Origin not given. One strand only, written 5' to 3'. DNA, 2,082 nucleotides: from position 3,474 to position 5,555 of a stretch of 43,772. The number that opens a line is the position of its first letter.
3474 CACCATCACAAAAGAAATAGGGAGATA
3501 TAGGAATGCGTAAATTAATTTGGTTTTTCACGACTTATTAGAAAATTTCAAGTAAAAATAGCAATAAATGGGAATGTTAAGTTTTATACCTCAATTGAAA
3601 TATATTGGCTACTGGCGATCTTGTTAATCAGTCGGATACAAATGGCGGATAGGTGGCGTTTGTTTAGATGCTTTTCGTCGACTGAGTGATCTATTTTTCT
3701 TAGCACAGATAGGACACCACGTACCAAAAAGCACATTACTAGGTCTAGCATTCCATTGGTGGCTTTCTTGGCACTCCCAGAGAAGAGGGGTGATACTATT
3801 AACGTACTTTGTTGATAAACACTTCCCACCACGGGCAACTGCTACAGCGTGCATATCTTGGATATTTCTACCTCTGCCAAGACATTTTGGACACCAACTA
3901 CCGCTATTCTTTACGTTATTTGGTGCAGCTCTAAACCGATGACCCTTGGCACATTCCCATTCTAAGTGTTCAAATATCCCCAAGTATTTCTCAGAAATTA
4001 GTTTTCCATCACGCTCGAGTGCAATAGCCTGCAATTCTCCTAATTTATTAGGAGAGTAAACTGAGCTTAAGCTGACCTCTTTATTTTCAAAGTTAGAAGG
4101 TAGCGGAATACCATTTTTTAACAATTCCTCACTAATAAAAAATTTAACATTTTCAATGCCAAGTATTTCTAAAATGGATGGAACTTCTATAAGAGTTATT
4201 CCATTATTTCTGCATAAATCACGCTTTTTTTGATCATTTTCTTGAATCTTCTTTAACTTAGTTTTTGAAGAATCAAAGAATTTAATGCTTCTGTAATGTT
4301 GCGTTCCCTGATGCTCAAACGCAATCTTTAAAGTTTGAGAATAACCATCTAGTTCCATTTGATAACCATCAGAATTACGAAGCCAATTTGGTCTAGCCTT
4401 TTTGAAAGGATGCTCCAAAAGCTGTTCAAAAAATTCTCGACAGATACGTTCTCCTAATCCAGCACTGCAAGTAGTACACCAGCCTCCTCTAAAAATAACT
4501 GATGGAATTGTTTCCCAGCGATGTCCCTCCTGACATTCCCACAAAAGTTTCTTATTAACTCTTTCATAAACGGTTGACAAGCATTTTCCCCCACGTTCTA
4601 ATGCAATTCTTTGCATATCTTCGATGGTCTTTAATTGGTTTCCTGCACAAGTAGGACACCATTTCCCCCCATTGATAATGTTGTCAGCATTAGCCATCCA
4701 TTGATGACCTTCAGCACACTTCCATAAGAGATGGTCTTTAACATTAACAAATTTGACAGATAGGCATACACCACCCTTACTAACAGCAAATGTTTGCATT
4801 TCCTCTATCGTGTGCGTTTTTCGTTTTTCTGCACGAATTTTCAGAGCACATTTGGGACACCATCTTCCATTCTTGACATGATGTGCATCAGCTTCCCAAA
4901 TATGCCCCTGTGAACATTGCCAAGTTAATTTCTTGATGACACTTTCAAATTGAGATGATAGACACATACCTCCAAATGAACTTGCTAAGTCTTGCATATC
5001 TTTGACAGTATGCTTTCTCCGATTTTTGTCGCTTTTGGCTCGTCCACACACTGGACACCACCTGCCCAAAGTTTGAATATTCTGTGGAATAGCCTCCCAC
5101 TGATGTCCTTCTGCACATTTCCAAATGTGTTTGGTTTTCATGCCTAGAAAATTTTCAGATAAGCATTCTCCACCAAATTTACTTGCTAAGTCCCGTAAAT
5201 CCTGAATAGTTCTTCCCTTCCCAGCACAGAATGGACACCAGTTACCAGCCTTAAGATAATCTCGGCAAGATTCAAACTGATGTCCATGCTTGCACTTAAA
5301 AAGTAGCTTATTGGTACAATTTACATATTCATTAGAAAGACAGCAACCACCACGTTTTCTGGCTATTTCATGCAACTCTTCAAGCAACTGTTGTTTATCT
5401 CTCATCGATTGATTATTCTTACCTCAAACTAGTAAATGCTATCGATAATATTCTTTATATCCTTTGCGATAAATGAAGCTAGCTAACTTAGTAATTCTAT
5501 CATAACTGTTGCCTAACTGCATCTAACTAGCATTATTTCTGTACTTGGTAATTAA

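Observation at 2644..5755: Compositionally foreign ~3.1 kb two-gene insert between trmH and rpoZ: candidate undescribed nuclease-based system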

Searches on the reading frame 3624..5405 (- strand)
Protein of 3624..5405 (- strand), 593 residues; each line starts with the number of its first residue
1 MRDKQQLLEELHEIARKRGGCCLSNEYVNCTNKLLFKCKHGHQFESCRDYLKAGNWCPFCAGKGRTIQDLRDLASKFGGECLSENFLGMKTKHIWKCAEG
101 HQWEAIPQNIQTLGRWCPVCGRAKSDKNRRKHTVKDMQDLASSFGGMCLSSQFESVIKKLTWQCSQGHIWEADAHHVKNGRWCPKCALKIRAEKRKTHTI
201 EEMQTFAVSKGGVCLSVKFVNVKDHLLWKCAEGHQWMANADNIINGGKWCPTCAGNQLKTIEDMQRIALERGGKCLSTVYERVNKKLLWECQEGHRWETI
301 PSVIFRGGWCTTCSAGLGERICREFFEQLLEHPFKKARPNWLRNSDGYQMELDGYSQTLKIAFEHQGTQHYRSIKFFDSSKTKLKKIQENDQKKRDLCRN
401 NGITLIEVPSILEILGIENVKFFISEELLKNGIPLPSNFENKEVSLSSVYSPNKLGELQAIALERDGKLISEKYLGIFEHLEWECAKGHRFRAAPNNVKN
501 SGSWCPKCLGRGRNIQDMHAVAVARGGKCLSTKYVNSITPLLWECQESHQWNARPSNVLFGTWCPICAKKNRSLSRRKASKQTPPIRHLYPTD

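Call 3: search_protein_families(library=pfam, proteins=[window:3624-5405:-], max_evalue=0.1)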
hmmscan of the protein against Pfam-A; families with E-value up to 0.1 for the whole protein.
window:3624-5405:- (593 aa): 3 families
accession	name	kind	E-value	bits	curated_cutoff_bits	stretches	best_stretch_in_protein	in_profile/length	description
PF14311.12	DUF4379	-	9.2e-25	87.1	24.5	6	88-121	21-54/56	Probable Treble clef zinc finger domain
PF14502.12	HTH_41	-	0.05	13.5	25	0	258-275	27-44/48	Helix-turn-helix domain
PF08534.16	Redoxin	-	0.067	13.4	26.6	0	557-576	34-56/148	Redoxin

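Call 4: search_protein_families(library=ncbifam, proteins=[window:3624-5405:-], max_evalue=0.1)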
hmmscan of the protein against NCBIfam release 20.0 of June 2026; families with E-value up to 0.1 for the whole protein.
window:3624-5405:- (593 aa): 0 families

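Call 5: search_protein_families(library=padloc, proteins=[window:3624-5405:-], max_evalue=0.1)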
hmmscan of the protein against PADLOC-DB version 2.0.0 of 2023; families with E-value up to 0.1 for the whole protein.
window:3624-5405:- (593 aa): 1 family
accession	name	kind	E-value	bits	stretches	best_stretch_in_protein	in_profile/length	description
PDLC04600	PDC-M36B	-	0.014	13.2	1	6-51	25-70/117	-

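Call 6: find_homologous_proteins(query=window:3624-5405:-)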
Query window:3624-5405:- (593 aa): 2674 proteins with E <= 0.001 among 8000 candidates; the best 120 are listed.
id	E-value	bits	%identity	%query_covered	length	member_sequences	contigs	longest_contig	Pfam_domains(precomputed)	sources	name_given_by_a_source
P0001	0.0e+0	1249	88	99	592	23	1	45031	PF14311.13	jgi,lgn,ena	jgi:hypothetical protein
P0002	0.0e+0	1245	89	99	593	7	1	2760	PF14311.13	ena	-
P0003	0.0e+0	1163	82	98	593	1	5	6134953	PF14311.13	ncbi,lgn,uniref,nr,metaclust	ncbi:hypothetical protein H6G20_06385 [Desertifilum sp. FACHB-1129]|uniref:Zinc-ribbon domain-contai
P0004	0.0e+0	1161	81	98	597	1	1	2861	PF14311.13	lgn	-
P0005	0.0e+0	1117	79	97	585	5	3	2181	PF14311.13,PF05605.19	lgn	-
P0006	0.0e+0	1107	78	98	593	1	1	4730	PF14311.13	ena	-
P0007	0.0e+0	1107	78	98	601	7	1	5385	PF14311.13,PF21817.4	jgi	jgi:Probable Zinc-ribbon domain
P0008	0.0e+0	1102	73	97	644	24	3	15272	PF14311.13,PF21817.4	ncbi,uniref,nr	ncbi:hypothetical protein NDI37_25845 [Funiculus sociatus GB2-A5]|uniref:Zinc-ribbon domain-containi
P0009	0.0e+0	1101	77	98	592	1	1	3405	PF14311.13,PF21817.4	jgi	jgi:hypothetical protein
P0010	0.0e+0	1094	77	98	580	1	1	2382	PF14311.13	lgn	-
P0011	0.0e+0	1063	76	97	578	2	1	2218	PF14311.13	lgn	-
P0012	0.0e+0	1020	69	97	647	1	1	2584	PF14311.13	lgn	-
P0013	1.9e-291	986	45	96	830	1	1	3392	PF14311.13,PF21817.4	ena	-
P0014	3.7e-290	982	44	96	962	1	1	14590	PF14311.13,PF14901.12,PF16589.13,PF21817.4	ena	-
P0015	7.7e-288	974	67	97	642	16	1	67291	PF14311.13,PF21817.4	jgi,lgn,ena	jgi:hypothetical protein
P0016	1.8e-272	923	42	86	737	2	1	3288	PF14311.13,PF16589.13,PF21817.4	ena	-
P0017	5.0e-270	915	41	96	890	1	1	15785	PF08479.17,PF14311.13,PF00533.34,PF16589.13,PF21817.4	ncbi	-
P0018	3.2e-263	893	41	97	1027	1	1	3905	PF14311.13,PF21817.4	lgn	-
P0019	1.4e-261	887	62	98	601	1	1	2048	PF14311.13,PF21302.4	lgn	-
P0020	3.3e-261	886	65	89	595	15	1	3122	PF14311.13,PF21817.4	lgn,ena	-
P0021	1.2e-260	884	41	95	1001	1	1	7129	PF14311.13,PF13899.13,PF14901.12,PF16589.13,PF21817.4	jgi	-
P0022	1.5e-259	881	42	96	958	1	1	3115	PF14311.13,PF14901.12,PF21817.4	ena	-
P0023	5.3e-259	879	43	98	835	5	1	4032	PF14311.13,PF21817.4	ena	-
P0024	2.5e-254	864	45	87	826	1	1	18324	PF14311.13,PF21683.4,PF21817.4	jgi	jgi:hypothetical protein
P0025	2.5e-251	854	45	94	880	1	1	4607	PF14311.13,PF14901.12,PF22730.2,PF16589.13,PF21817.4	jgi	jgi:hypothetical protein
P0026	1.8e-250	851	43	87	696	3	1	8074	PF14311.13,PF21817.4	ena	-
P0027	5.9e-250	849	41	94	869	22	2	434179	PF14311.13,PF14901.12,PF21817.4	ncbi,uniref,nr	ncbi:zinc-ribbon domain-containing protein [Bacillus cereus group sp. TH260-2LC]|uniref:zinc-ribbon 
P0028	5.1e-246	836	43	97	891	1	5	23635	PF14311.13,PF22730.2,PF16589.13,PF21817.4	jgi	jgi:hypothetical protein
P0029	1.5e-243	828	44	90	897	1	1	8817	PF14311.13,PF14901.12,PF22730.2,PF16589.13,PF21817.4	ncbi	-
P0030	3.7e-243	827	43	87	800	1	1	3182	PF14311.13,PF14901.12,PF21817.4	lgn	-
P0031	5.3e-242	823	41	95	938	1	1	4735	PF14311.13,PF21817.4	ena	-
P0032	5.1e-238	810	45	95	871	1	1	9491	PF14311.13,PF08534.17,PF16589.13,PF21817.4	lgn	-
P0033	1.7e-237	808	43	88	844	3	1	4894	PF14311.13,PF14901.12,PF22730.2,PF21817.4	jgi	-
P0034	2.1e-237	808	46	95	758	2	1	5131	PF14311.13,PF23137.2,PF14901.12,PF21817.4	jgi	-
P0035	1.6e-236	805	41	95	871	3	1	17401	PF14311.13,PF21817.4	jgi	-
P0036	1.8e-236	805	47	95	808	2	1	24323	PF14311.13,PF00533.34,PF23137.2,PF14901.12,PF16589.13,PF21817.4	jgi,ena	-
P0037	3.7e-235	800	63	84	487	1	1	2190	PF14311.13,PF21817.4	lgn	-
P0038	3.7e-234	797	38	97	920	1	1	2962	PF14311.13,PF14901.12,PF21817.4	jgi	-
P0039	2.3e-233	794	45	82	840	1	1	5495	PF14311.13,PF14901.12,PF22730.2,PF24652.2,PF21817.4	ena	-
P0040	7.3e-233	793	43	94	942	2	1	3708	PF14311.13,PF21817.4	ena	-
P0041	1.3e-232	792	41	94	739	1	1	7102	PF14311.13,PF21817.4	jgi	jgi:hypothetical protein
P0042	5.4e-232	790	41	87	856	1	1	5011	PF14311.13,PF21817.4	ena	-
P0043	7.6e-232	789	48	95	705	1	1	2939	PF14311.13,PF08170.18,PF00533.34,PF22730.2,PF16589.13,PF21817.4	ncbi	-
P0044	1.4e-231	788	43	95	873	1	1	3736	PF23454.2,PF08479.17,PF14311.13,PF26237.1,PF08534.17,PF14901.12,PF21817.4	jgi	jgi:thiol-disulfide isomerase/thioredoxin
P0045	6.3e-230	783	43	86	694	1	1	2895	PF14311.13,PF14901.12,PF21817.4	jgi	jgi:hypothetical protein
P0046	3.6e-228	777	69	79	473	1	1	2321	PF14311.13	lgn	-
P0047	9.9e-228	776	40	94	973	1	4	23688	PF14311.13,PF21817.4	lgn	-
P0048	3.8e-227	774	41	95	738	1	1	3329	PF14311.13,PF21817.4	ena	-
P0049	5.8e-227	773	45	86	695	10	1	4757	PF08479.17,PF14311.13,PF14901.12,PF21817.4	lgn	-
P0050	6.8e-227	773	40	95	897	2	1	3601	PF14311.13,PF21817.4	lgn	-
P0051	3.3e-225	767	41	95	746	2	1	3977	PF14311.13,PF14901.12,PF21817.4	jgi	jgi:hypothetical protein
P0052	5.4e-225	767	43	95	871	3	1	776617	PF14311.13,PF14901.12,PF21817.4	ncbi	ncbi:zinc-ribbon domain-containing protein [Priestia megaterium]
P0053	9.5e-225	766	46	95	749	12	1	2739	PF08479.17,PF14311.13,PF14901.12,PF21817.4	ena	-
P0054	1.4e-224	765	45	85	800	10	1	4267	PF07460.17,PF14311.13,PF08534.17,PF14901.12,PF21817.4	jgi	-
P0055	1.4e-224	765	41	96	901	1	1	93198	PF14311.13,PF14901.12,PF21817.4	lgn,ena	-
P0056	4.7e-224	763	52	97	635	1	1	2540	PF14311.13,PF21817.4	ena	-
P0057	4.2e-223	760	44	84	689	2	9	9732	PF14311.13,PF14901.12,PF21817.4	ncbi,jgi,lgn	-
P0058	7.9e-223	759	42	96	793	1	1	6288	PF14311.13,PF14901.12,PF21817.4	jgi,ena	-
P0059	1.8e-222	758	53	98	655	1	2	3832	PF14311.13,PF21817.4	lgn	-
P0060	3.0e-222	758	40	98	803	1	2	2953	PF14311.13,PF21817.4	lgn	-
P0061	4.6e-222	757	44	96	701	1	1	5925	PF14311.13,PF14901.12,PF21817.4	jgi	-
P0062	2.0e-221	755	45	97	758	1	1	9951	PF14311.13,PF21817.4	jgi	jgi:hypothetical protein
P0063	2.5e-221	754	37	96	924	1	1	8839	PF14311.13,PF21817.4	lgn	-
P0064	2.3e-220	751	42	95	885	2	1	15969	PF14311.13,PF21817.4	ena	-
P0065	2.9e-220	751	39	95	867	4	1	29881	PF14311.13,PF14901.12,PF21817.4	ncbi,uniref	ncbi:hypothetical protein [Lysinibacillus sp. NPDC096212]|uniref:zinc-ribbon domain-containing prote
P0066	1.8e-219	748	47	96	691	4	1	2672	PF14311.13,PF00533.34,PF22730.2,PF16589.13,PF21817.4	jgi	jgi:predicted lactoylglutathione lyase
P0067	2.8e-219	748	41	96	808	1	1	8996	PF14311.13,PF21817.4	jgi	-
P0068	5.1e-219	747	40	95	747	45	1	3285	PF14311.13,PF14901.12,PF21817.4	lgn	-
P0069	6.4e-219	747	37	95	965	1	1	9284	PF14311.13,PF00533.34,PF16589.13,PF21817.4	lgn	-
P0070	1.0e-218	746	40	95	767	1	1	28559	PF14311.13,PF21817.4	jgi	jgi:hypothetical protein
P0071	1.0e-218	746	43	97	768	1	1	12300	PF14311.13,PF14901.12,PF21817.4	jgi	-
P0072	1.1e-218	746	41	95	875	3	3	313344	PF14311.13,PF14901.12,PF21817.4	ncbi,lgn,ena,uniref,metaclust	ncbi:zinc-ribbon domain-containing protein [Bacillus thuringiensis]|uniref:zinc-ribbon domain-contai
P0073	2.0e-218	745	44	95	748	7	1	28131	PF08479.17,PF14311.13,PF14901.12,PF21817.4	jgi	jgi:urease gamma subunit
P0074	3.4e-218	744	51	97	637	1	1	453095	PF14311.13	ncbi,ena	-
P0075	3.8e-218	744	42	95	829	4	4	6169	PF14311.13,PF00533.34,PF16589.13,PF21817.4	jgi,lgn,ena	jgi:hypothetical protein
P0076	2.4e-217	741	53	95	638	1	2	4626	PF14311.13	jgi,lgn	jgi:hypothetical protein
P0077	1.2e-216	739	40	95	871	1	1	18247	PF14311.13,PF14901.12,PF21817.4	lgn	-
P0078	3.0e-216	738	46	95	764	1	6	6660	PF08479.17,PF14311.13,PF05605.19,PF00533.34,PF22730.2,PF16589.13,PF21817.4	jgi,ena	-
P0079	4.1e-216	737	46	95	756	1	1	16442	PF14311.13,PF21817.4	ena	-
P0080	4.7e-215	734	43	95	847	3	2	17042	PF14311.13,PF21817.4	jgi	-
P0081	2.0e-213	728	44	86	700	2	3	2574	PF14311.13,PF21817.4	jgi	jgi:hypothetical protein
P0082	2.0e-213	728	43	95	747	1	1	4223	PF14311.13,PF00533.34,PF14901.12,PF16589.13,PF21817.4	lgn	-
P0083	9.5e-213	726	43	95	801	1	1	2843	PF14311.13,PF00533.34,PF14901.12,PF16589.13,PF21817.4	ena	-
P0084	2.8e-212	725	43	87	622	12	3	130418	PF14311.13,PF26237.1,PF05605.19,PF08534.17,PF21817.4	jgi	jgi:hypothetical protein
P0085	1.4e-211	722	44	96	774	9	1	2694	PF14311.13,PF14901.12,PF21817.4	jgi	-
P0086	1.4e-211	722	50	97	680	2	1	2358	PF14311.13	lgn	-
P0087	9.1e-211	720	45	86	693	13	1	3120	PF14311.13,PF14901.12,PF16589.13,PF21817.4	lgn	-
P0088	9.8e-210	716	38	95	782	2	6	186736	PF14311.13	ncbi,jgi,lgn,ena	-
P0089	1.4e-209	716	40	95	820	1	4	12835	PF14311.13,PF13899.13,PF00533.34,PF16589.13,PF21817.4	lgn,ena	-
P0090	1.6e-209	715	47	96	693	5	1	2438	PF14311.13,PF00533.34,PF14901.12,PF21817.4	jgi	-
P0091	4.6e-209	714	40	75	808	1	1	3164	PF14311.13,PF21817.4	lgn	-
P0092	7.0e-209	713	40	95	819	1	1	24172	PF06110.18,PF14311.13,PF13899.13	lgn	-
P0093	1.0e-208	713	47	96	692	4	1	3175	PF14311.13,PF00533.34,PF16589.13,PF21817.4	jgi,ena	-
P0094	1.4e-208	712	42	95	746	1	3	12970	PF14311.13,PF21817.4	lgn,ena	-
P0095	1.5e-208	712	46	76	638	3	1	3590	PF14311.13,PF14901.12,PF21817.4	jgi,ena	-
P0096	3.7e-208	711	41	96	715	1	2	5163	PF14311.13,PF14901.12,PF21817.4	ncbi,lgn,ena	-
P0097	4.0e-208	711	42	96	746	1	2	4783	PF14311.13,PF14901.12,PF16589.13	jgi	jgi:hypothetical protein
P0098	5.9e-208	710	35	97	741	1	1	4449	PF14311.13,PF23601.2,PF08534.17,PF14901.12,PF21817.4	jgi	jgi:thiol-disulfide isomerase/thioredoxin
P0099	1.4e-207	709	43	95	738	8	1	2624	PF14311.13,PF00533.34,PF14901.12,PF16589.13,PF21817.4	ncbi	-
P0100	2.3e-207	708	43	74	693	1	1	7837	PF14311.13,PF21817.4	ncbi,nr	ncbi:MAG: hypothetical protein EOM80_11530 [Erysipelotrichia bacterium]|nr:hypothetical protein [Ery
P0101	3.9e-207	708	40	95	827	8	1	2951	PF14311.13,PF14901.12,PF21817.4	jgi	-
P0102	6.1e-207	707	51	96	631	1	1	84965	PF14311.13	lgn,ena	-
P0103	1.3e-206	706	43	94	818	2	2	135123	PF14311.13,PF21817.4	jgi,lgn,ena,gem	-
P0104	1.3e-206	706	47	96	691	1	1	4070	PF14311.13,PF00533.34,PF22730.2,PF21817.4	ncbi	ncbi:MAG: hypothetical protein ACE5GV_12585 [Candidatus Scalindua sp.]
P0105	1.4e-206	706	42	96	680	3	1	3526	PF14311.13,PF21817.4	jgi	-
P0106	1.6e-206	706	39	82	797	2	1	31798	PF14311.13,PF21302.4,PF09723.16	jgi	jgi:hypothetical protein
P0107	2.4e-206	705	38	95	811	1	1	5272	PF14311.13,PF21817.4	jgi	-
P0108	2.7e-206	705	38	94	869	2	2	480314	PF14311.13,PF14901.12,PF21817.4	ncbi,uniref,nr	ncbi:hypothetical protein COJ41_14915 [Bacillus thuringiensis]|uniref:zinc-ribbon domain-containing 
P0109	1.2e-205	703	45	97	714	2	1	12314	PF14311.13,PF14901.12,PF21817.4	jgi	jgi:hypothetical protein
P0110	3.0e-205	701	88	55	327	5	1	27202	PF14311.13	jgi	jgi:hypothetical protein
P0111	6.9e-204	697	44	86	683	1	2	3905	PF14311.13,PF21817.4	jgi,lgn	jgi:hypothetical protein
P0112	1.8e-203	696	40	85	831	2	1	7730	PF14311.13,PF21817.4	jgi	-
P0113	2.4e-203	695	42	98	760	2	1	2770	PF14311.13,PF21817.4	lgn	-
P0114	4.9e-203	694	44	97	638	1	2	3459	PF14311.13,PF21817.4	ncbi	-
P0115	5.0e-203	694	46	86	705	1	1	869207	PF14311.13,PF21817.4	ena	-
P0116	6.0e-203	694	44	76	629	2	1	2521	PF14311.13,PF21817.4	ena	-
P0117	1.3e-202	693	42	96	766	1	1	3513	PF14311.13,PF00533.34,PF14901.12,PF21817.4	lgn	-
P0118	3.5e-202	691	46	85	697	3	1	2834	PF14311.13,PF16589.13,PF21817.4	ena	-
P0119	9.2e-202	690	40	95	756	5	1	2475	PF14311.13,PF21817.4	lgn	-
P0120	2.4e-201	688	52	87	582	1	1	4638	PF14311.13,PF21817.4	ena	-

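Call 8: find_encoding_contigs(protein=P0001, flank=10000, max_places=4)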
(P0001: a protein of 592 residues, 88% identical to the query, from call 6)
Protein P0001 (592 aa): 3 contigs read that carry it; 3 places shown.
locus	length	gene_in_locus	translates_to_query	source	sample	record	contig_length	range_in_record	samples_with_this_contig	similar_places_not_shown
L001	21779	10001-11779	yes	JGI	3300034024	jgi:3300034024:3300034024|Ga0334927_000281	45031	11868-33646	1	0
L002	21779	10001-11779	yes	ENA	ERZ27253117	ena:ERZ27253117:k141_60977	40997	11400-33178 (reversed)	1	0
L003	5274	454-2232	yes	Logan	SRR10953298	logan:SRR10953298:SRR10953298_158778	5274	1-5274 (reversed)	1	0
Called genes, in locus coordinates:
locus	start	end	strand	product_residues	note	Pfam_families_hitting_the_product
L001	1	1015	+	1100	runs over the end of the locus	PF00072:Response_reg, PF08447:PAS_3, PF00989:PAS, PF08447:PAS_3, PF08448:PAS_4, PF13426:PAS_9, PF00989:PAS, PF08447:PAS_3, +5 more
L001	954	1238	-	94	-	-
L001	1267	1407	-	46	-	-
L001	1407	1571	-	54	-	-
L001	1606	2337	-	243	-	PF00565:SNase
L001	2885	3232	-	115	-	-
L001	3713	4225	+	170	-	-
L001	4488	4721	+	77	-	PF13499:EF-hand_7 (faint), PF13833:EF-hand_8 (faint), PF13202:EF-hand_5 (faint), PF00036:EF-hand_1 (weak), PF13405:EF-hand_6 (weak)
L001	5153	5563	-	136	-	-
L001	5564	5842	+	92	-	-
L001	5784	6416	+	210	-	-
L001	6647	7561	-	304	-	PF02195:ParB_N, PF17762:HTH_ParB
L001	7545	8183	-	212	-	PF01656:CbiA, PF07015:VirC1 (weak), PF09140:MipZ (weak), PF10609:ParA (weak), PF13614:AAA_31, PF25199:nSTAND_NTPase5 (weak), PF13614:AAA_31 (weak)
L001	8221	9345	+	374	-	PF17761:DUF1016_N, PF06250:YhcG_C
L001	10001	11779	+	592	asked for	PF14311:DUF4379 (faint)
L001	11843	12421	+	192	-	PF13471:Transglut_core3 (weak)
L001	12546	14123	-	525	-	PF19936:DUF6399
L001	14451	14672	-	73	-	-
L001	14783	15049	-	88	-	-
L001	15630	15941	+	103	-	PF03692:CxxCxxCC (weak)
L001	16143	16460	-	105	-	PF03091:CutA1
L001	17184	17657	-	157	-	PF28019:HmpF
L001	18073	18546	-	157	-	PF00072:Response_reg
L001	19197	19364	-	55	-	-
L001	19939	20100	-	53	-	-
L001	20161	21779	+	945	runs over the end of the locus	PF13493:DUF4118, PF00989:PAS (faint), PF08448:PAS_4, PF13426:PAS_9, PF08447:PAS_3, PF00512:HisKA, PF02518:HATPase_c, PF00072:Response_reg, +1 more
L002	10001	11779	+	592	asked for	PF14311:DUF4379 (faint)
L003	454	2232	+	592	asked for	PF14311:DUF4379 (faint)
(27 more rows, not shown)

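Call 9: find_encoding_contigs(protein=P0003, flank=10000, max_places=4)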
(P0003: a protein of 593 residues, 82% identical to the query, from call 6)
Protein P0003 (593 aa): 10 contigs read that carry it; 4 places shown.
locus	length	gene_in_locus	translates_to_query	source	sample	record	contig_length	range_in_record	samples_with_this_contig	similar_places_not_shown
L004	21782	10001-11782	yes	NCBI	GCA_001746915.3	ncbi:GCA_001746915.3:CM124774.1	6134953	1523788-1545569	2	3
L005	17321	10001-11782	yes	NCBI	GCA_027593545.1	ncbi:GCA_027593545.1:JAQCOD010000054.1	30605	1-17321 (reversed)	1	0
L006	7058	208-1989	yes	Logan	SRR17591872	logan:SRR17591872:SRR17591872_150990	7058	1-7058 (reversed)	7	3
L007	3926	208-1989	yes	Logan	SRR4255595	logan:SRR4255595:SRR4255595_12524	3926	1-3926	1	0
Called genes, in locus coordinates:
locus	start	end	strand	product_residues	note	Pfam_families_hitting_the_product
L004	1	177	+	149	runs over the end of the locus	PF00011:HSP20, PF17886:ArsA_HSP20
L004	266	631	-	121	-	PF00072:Response_reg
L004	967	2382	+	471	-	PF00206:Lyase_1, PF10415:FumaraseC_C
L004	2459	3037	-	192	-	PF05685:Uma2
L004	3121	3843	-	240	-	PF05685:Uma2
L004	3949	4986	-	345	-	PF01979:Amidohydro_1, PF04909:Amidohydro_2 (weak)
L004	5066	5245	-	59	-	PF13495:Phage_int_SAM_4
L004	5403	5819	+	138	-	-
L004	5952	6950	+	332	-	-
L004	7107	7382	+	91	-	PF04365:BrnT_toxin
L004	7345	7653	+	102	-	PF14384:BrnA_antitoxin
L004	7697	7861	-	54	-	-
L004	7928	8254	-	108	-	PF18032:FRP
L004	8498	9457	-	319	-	PF12680:SnoaL_2 (faint), PF09150:Carot_N, PF02136:NTF2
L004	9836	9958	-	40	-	-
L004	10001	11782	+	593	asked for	PF14311:DUF4379 (faint)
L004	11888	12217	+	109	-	PF05534:HicB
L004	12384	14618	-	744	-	PF00141:peroxidase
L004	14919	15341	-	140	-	PF01844:HNH, PF14279:HNH_5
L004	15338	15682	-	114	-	-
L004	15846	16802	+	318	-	PF03235:GmrSD_N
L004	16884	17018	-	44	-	-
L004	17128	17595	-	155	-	PF13384:HTH_23, PF06056:Terminase_5 (weak), PF13518:HTH_28 (faint), PF13565:HTH_32, PF13592:HTH_33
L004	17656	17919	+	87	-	PF07510:GmrSD_C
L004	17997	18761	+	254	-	PF13267:DUF4058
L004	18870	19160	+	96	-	-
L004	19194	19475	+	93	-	-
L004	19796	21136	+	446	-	PF00069:Pkinase, PF07714:PK_Tyr_Ser-Thr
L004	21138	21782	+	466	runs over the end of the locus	PF00069:Pkinase, PF07714:PK_Tyr_Ser-Thr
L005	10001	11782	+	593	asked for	PF14311:DUF4379 (faint)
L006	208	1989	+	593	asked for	PF14311:DUF4379 (faint)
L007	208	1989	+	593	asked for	PF14311:DUF4379 (faint)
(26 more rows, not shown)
